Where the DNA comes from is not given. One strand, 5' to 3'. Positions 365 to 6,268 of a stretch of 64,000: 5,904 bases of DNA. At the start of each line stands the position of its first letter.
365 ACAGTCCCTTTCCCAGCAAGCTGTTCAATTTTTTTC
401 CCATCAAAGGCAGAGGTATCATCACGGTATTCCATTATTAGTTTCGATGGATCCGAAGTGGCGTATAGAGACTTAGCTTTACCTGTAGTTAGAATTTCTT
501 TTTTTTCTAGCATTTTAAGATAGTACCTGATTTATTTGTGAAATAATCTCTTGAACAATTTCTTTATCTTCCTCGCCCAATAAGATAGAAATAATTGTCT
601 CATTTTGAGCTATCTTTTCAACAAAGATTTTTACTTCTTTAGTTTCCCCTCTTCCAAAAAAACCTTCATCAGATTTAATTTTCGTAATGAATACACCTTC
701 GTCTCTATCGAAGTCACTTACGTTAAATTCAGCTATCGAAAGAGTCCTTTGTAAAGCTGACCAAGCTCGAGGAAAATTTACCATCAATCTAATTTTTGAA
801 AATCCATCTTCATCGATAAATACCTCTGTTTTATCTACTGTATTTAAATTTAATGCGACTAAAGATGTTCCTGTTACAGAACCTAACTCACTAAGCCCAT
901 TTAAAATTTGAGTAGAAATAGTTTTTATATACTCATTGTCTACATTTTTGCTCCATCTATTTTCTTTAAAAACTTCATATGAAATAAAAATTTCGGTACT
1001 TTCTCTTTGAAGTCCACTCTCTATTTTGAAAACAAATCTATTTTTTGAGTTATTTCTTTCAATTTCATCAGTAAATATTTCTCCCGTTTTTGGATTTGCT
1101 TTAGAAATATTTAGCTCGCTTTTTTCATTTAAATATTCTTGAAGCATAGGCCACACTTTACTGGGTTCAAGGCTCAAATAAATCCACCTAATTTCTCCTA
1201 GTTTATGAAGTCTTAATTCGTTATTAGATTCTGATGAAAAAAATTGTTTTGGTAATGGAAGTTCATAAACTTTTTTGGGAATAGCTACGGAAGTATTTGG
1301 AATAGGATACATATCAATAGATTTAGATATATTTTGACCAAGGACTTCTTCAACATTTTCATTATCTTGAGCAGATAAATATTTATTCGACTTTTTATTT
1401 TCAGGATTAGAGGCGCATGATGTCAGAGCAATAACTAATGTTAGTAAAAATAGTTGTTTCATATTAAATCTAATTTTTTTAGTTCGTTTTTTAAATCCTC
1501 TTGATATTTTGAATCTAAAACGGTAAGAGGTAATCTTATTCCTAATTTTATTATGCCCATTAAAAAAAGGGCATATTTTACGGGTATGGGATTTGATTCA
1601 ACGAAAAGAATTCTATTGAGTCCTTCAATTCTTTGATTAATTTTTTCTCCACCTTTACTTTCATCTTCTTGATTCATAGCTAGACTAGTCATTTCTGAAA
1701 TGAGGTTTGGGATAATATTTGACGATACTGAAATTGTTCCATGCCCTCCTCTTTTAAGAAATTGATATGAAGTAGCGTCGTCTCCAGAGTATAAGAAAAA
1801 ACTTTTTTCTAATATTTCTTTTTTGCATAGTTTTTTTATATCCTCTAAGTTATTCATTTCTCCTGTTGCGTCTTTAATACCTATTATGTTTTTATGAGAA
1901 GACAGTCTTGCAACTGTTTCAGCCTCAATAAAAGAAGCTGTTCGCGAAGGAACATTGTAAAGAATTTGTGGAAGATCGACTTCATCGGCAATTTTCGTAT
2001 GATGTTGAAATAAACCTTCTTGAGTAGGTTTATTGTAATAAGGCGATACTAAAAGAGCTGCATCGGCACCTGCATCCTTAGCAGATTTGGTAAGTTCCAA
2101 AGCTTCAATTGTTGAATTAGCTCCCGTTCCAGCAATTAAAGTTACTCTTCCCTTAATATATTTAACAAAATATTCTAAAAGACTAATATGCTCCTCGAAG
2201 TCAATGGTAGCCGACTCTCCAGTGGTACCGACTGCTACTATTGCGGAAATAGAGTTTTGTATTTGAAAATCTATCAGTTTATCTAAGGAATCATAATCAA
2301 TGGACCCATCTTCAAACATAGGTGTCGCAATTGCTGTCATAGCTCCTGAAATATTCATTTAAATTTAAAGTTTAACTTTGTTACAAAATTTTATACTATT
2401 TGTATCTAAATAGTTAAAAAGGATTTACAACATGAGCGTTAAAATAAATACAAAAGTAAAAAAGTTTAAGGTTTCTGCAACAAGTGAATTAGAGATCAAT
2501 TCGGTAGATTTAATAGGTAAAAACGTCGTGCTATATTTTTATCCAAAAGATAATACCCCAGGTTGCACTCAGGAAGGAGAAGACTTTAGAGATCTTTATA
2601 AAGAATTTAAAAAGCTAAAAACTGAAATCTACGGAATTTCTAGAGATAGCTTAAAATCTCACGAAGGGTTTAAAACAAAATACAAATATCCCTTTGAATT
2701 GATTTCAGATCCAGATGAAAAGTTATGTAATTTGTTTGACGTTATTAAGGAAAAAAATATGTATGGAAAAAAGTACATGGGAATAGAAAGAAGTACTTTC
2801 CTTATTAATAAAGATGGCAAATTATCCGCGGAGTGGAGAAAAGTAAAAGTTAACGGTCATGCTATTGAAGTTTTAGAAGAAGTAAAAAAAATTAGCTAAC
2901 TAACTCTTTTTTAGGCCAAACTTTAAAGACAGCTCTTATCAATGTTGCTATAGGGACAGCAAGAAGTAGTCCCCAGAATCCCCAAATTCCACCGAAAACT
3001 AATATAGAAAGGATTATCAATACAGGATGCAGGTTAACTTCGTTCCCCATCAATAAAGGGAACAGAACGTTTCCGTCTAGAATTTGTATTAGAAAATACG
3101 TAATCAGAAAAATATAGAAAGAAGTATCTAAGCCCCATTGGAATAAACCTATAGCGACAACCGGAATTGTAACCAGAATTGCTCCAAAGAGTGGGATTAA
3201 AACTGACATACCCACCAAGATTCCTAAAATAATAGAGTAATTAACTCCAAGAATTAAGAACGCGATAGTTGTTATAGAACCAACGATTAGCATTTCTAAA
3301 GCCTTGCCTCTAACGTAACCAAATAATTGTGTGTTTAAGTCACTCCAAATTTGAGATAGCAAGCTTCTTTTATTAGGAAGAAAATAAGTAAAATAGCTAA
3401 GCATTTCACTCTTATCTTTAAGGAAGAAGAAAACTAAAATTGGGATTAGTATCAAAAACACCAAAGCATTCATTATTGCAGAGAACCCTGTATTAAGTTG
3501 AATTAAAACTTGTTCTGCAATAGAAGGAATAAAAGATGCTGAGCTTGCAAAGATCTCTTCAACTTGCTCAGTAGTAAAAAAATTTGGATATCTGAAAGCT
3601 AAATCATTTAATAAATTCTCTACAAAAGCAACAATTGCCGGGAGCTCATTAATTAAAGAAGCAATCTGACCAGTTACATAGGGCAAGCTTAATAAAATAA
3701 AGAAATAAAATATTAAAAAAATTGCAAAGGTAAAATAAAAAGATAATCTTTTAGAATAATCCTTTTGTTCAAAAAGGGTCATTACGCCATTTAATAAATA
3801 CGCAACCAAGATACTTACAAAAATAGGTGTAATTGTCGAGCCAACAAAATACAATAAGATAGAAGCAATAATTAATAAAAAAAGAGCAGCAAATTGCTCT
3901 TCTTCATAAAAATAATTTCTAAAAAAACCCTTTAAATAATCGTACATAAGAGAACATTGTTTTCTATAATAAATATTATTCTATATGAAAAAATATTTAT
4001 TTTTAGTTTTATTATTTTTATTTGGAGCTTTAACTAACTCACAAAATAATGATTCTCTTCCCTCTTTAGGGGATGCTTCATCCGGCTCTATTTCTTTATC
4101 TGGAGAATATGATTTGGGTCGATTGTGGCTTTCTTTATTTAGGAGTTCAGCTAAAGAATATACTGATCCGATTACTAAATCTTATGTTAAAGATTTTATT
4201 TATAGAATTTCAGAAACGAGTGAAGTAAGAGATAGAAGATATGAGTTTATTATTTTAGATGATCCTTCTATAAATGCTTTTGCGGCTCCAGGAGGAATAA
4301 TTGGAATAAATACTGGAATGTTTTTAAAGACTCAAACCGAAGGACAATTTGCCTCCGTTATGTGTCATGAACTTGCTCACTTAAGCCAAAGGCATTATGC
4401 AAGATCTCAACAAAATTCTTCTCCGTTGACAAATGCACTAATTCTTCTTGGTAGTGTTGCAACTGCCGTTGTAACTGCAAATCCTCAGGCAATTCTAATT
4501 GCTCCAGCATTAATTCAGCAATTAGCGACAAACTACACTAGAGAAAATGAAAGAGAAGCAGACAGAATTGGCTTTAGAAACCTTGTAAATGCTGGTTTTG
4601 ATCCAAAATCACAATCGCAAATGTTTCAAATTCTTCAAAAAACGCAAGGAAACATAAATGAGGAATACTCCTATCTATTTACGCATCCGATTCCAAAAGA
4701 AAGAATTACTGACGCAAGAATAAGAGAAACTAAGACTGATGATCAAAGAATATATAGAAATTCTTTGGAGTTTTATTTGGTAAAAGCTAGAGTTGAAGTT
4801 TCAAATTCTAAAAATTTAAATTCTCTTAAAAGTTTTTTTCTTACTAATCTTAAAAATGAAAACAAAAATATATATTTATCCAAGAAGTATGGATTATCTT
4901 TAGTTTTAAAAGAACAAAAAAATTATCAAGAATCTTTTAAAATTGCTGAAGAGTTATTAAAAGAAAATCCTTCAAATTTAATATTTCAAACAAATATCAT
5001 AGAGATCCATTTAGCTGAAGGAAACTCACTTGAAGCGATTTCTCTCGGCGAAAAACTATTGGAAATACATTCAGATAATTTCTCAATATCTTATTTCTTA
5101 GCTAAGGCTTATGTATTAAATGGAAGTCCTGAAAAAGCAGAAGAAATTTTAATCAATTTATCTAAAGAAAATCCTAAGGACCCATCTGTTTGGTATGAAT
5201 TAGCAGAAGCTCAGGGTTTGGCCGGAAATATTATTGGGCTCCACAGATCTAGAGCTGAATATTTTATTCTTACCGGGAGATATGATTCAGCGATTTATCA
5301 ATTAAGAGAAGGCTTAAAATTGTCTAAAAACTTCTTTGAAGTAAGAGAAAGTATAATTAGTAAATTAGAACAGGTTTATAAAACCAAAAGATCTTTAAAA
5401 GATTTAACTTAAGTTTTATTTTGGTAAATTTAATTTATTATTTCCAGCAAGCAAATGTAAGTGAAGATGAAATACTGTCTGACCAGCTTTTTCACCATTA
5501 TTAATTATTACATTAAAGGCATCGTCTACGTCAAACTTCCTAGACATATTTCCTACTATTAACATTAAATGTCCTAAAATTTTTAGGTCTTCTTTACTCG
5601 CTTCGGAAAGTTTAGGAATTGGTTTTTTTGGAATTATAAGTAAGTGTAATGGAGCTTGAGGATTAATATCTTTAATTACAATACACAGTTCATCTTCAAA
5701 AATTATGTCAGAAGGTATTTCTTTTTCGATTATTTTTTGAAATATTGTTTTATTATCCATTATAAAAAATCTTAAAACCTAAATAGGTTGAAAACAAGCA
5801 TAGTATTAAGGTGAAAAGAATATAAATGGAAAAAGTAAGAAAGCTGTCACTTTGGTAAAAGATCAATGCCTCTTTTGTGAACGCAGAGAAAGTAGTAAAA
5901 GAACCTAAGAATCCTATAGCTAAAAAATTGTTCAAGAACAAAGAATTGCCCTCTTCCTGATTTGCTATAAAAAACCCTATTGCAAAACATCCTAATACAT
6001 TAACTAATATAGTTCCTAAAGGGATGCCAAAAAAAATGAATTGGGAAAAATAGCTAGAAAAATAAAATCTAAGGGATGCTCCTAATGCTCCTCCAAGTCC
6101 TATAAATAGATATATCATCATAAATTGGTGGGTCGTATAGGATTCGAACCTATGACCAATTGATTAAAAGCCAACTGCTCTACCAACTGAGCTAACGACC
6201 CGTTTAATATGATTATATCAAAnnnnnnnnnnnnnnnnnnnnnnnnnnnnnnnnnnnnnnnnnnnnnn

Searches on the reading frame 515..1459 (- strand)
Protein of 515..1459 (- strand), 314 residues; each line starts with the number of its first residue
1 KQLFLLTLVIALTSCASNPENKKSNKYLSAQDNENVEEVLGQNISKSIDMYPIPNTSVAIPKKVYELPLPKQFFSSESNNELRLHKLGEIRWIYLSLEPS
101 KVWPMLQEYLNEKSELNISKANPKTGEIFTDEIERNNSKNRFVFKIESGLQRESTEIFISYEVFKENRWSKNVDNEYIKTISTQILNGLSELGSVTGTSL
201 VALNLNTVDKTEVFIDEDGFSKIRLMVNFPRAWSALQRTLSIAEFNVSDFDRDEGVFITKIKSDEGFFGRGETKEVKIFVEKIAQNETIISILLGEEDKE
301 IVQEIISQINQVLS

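Call 78: search_protein_families(library=pfam, proteins=[window:515-1459:-], max_evalue=0.000001)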
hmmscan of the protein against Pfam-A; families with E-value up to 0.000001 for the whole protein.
window:515-1459:- (314 aa): 1 family
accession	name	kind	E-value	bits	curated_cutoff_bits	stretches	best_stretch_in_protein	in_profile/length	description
PF06804.17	Lipoprotein_18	-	4.4e-11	42.8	25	1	99-267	82-268/323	NlpB/DapX lipoprotein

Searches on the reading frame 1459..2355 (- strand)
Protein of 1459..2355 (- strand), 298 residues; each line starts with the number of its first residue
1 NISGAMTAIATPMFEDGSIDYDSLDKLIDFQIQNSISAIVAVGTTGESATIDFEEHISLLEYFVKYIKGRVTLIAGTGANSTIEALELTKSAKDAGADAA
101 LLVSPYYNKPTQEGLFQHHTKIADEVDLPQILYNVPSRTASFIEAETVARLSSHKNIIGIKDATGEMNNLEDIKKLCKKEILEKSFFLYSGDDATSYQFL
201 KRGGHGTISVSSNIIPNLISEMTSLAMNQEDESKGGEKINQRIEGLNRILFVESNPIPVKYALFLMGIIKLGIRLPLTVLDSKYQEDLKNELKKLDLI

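Call 78: search_protein_families(library=pfam, proteins=[window:1459-2355:-], max_evalue=0.000001)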
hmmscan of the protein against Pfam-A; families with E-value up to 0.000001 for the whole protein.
window:1459-2355:- (298 aa): 1 family
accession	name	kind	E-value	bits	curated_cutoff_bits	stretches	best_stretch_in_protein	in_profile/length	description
PF00701.28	DHDPS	-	5.7e-91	304.7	22.1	1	2-294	2-288/289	Dihydrodipicolinate synthetase family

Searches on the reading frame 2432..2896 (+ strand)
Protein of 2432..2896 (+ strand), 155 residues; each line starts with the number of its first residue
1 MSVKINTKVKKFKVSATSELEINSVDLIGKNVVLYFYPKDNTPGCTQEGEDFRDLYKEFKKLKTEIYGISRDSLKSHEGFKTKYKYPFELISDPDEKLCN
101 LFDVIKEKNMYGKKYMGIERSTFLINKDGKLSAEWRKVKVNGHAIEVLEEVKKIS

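Call 78: search_protein_families(library=pfam, proteins=[window:2432-2896:+], max_evalue=0.000001)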
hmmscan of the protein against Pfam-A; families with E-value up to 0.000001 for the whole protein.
window:2432-2896:+ (155 aa): 2 families
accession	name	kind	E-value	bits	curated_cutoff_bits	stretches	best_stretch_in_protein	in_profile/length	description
PF00578.27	AhpC-TSA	-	2e-33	115.4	26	1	5-132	1-122/124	AhpC/TSA family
PF08534.16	Redoxin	-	1.4e-11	44.8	26.6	1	6-133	3-130/148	Redoxin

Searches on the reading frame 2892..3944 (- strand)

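Call 78: search_protein_families(library=pfam, proteins=[window:2892-3944:-], max_evalue=0.000001)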
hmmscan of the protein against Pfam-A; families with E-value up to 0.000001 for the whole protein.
window:2892-3944:- (350 aa): 1 family
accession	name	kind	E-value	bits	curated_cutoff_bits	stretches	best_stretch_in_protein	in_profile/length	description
PF01594.21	AI-2E_transport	-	2.8e-63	214.5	34.3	1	19-343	3-326/327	AI-2E family transporter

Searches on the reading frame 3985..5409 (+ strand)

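Call 78: search_protein_families(library=pfam, proteins=[window:3985-5409:+], max_evalue=0.000001)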
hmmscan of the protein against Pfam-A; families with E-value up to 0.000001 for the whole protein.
window:3985-5409:+ (475 aa): 6 families
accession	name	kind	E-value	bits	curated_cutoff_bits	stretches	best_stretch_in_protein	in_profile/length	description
PF01435.24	Peptidase_M48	-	2.9e-27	96.1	20.3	1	64-245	3-183/186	Peptidase family M48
PF14559.12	TPR_19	-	1.5e-14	54.5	25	1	343-407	2-66/68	Tetratricopeptide repeat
PF13428.12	TPR_14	-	7.1e-13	48.3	23.5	0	370-409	5-44/44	Tetratricopeptide repeat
PF07719.23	TPR_2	-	2.9e-08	33.6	27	0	302-331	5-34/34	Tetratricopeptide repeat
PF13432.12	TPR_16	-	1.1e-07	32.6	32.7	0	304-364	3-63/65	Tetratricopeptide repeat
PF12895.13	ANAPC3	-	4.1e-07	30.6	27.2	0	350-409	7-65/82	Anaphase-promoting complex, cyclosome, subunit 3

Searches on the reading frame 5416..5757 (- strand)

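Call 78: search_protein_families(library=pfam, proteins=[window:5416-5757:-], max_evalue=0.000001)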
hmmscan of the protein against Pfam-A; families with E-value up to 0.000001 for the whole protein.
window:5416-5757:- (113 aa): 2 families
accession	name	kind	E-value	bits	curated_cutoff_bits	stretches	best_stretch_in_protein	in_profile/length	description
PF01230.28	HIT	-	8.3e-27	94.1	21.5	1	11-106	1-96/98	HIT domain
PF11969.13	DcpS_C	-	4.1e-24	85.7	24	1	3-104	1-101/114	Scavenger mRNA decapping enzyme C-term binding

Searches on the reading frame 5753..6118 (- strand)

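Call 78: search_protein_families(library=pfam, proteins=[window:5753-6118:-], max_evalue=0.000001)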
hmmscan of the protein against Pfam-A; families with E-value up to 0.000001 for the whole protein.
window:5753-6118:- (121 aa): 1 family
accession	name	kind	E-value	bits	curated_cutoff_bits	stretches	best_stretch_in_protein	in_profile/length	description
PF02537.21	CRCB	-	1.2e-23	83.8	32.9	1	4-115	1-103/103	CrcB-like protein, Camphor Resistance (CrcB)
